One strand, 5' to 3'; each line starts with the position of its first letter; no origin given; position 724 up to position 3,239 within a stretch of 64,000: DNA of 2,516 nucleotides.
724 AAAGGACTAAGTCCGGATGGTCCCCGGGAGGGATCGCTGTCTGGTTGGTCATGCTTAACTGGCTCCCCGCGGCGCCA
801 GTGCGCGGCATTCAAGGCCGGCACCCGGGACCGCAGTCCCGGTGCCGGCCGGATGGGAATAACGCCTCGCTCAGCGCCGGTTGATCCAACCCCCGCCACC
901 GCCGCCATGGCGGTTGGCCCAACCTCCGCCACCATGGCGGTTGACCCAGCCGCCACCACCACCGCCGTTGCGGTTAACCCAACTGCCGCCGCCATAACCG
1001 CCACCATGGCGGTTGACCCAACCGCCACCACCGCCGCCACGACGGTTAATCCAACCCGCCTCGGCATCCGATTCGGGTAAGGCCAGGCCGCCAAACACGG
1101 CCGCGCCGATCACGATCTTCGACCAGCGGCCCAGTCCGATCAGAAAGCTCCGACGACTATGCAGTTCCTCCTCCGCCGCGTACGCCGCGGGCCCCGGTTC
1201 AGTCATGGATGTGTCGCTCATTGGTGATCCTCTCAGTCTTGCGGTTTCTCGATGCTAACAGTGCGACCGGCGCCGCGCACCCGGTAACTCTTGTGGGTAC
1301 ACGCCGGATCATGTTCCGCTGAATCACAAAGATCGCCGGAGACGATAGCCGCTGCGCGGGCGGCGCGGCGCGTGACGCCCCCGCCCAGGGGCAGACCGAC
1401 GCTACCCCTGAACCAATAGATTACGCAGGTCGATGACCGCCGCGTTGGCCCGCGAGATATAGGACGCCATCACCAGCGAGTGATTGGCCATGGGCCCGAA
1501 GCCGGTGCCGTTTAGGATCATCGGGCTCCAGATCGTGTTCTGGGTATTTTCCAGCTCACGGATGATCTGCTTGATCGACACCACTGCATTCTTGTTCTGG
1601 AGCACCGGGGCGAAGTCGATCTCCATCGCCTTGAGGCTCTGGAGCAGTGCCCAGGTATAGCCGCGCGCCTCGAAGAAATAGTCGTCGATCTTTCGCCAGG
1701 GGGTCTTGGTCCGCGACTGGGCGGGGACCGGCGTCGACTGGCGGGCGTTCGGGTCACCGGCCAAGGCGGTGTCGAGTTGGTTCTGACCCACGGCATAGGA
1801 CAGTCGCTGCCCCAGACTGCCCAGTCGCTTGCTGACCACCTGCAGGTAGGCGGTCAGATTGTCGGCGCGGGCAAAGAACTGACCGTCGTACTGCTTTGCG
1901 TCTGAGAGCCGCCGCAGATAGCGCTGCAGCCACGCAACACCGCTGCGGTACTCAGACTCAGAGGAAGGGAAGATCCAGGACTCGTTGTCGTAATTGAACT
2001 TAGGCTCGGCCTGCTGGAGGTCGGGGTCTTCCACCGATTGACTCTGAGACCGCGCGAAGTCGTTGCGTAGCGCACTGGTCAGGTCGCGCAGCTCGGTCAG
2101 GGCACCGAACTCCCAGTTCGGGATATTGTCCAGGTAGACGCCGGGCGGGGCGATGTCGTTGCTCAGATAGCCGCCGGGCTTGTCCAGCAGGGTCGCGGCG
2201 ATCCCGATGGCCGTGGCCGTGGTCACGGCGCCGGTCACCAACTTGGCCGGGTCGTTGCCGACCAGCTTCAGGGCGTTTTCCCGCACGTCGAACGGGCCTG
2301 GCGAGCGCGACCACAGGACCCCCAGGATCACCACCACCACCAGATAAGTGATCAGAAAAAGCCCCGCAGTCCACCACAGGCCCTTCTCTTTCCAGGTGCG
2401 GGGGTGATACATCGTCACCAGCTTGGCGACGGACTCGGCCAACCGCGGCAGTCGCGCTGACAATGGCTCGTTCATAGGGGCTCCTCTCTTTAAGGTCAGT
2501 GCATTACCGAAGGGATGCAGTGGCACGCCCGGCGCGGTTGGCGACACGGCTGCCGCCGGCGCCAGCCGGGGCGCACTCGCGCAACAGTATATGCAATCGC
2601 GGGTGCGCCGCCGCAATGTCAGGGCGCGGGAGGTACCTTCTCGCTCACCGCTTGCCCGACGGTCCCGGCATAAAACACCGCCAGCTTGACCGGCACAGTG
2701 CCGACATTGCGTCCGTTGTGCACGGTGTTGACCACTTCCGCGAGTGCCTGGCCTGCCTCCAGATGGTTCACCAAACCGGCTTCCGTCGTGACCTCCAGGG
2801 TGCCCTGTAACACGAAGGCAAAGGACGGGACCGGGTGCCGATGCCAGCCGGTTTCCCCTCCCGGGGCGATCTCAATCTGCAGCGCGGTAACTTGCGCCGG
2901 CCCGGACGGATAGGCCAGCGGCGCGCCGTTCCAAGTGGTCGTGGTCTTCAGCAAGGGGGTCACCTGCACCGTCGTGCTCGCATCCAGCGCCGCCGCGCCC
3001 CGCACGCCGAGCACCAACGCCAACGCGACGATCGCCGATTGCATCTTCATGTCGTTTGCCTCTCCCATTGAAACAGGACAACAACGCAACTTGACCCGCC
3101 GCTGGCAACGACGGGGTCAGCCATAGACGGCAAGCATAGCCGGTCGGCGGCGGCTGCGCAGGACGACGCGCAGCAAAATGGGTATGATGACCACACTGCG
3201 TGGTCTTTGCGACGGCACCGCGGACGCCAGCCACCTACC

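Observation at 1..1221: Tat-signal Gly-rich W-x-N-R repeat peptide plus a SPASM-like protein with no radical-SAM motif: candidate atypical RiPP locus cut by the window edge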

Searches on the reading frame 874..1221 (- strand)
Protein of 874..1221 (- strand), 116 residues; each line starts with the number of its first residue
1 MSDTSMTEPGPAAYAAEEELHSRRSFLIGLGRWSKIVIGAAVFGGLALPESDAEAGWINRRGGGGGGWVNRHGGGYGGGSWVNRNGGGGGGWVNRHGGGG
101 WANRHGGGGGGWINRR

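Call 4: search_protein_families(library=ncbifam, proteins=[window:874-1221:-], max_evalue=1)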
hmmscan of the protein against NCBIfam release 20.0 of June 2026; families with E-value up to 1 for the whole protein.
window:874-1221:- (116 aa): 0 families

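Call 5: search_protein_families(library=pfam, proteins=[window:874-1221:-], max_evalue=1)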
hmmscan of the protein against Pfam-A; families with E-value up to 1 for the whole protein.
window:874-1221:- (116 aa): 0 families

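Call 6: find_encoding_contigs(protein=window:874-1221:-, flank=10000, max_places=10)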
Protein window:874-1221:- (116 aa): no gene with exactly this product is on record in the collection.

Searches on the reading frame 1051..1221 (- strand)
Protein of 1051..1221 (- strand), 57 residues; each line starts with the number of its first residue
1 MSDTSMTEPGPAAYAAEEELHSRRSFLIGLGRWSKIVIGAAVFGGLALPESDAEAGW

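Call 71: search_protein_families(library=ncbifam, proteins=[window:1051-1221:-], max_evalue=10)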
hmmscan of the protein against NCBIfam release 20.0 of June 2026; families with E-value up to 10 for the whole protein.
seq(57 aa): 0 families

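Call 72: search_protein_families(library=pfam, proteins=[window:1051-1221:-], max_evalue=10)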
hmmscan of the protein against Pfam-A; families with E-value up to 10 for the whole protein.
seq(57 aa): 1 family
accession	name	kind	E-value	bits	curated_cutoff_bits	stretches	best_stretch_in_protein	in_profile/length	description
PF01737.22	Ycf9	-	0.18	12.2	22.3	1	11-44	21-55/58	YCF9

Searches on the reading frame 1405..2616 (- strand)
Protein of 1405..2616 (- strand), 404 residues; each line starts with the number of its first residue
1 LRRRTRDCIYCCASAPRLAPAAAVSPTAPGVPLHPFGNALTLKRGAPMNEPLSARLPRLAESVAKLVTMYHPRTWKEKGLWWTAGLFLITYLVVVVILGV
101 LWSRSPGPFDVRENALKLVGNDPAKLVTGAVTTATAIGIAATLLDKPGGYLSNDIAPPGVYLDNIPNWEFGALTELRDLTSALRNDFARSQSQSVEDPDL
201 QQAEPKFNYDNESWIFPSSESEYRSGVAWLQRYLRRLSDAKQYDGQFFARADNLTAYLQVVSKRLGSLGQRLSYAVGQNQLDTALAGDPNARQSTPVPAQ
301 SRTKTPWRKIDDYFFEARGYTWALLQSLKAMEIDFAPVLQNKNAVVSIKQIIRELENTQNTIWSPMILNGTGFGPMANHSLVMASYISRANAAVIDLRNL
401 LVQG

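Call 4: search_protein_families(library=ncbifam, proteins=[window:1405-2616:-], max_evalue=1)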
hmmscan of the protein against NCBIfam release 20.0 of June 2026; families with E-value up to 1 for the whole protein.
window:1405-2616:- (404 aa): 0 families

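Call 5: search_protein_families(library=pfam, proteins=[window:1405-2616:-], max_evalue=1)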
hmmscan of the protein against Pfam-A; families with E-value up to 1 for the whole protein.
window:1405-2616:- (404 aa): 1 family
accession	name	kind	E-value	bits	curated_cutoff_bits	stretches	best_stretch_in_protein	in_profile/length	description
PF10095.14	DUF2333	-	1.4e-167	557.1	22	1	75-404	1-330/330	Uncharacterized protein conserved in bacteria (DUF2333)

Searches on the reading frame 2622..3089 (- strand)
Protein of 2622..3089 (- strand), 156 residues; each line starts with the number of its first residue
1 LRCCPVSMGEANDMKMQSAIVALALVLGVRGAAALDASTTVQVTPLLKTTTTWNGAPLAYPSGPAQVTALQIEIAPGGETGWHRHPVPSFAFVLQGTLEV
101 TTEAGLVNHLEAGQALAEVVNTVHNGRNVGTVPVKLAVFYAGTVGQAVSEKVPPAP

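Call 4: search_protein_families(library=ncbifam, proteins=[window:2622-3089:-], max_evalue=1)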
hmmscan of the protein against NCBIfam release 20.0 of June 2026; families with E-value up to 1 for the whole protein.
window:2622-3089:- (156 aa): 2 families
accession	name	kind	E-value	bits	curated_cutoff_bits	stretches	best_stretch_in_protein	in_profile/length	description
NF049940.1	MandnitrLy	equivalog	4.6e-07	29.7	140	1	58-124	26-92/130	(R)-mandelonitrile lyase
TIGR03214.2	ura-cupin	equivalog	0.12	11.8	200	1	58-113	38-96/249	(S)-ureidoglycine aminohydrolase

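Call 5: search_protein_families(library=pfam, proteins=[window:2622-3089:-], max_evalue=1)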
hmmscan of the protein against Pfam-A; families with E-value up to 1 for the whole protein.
window:2622-3089:- (156 aa): 3 families
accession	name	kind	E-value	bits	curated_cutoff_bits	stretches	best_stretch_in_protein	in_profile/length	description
PF07883.17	Cupin_2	-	3.5e-13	49.5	27.2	1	72-138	3-68/70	Cupin domain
PF12973.13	Cupin_7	-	0.011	16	27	1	56-105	23-69/105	ChrR Cupin-like domain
PF05899.18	Cupin_3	-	0.12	12.5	23.5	1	86-115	25-53/74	EutQ-like cupin domain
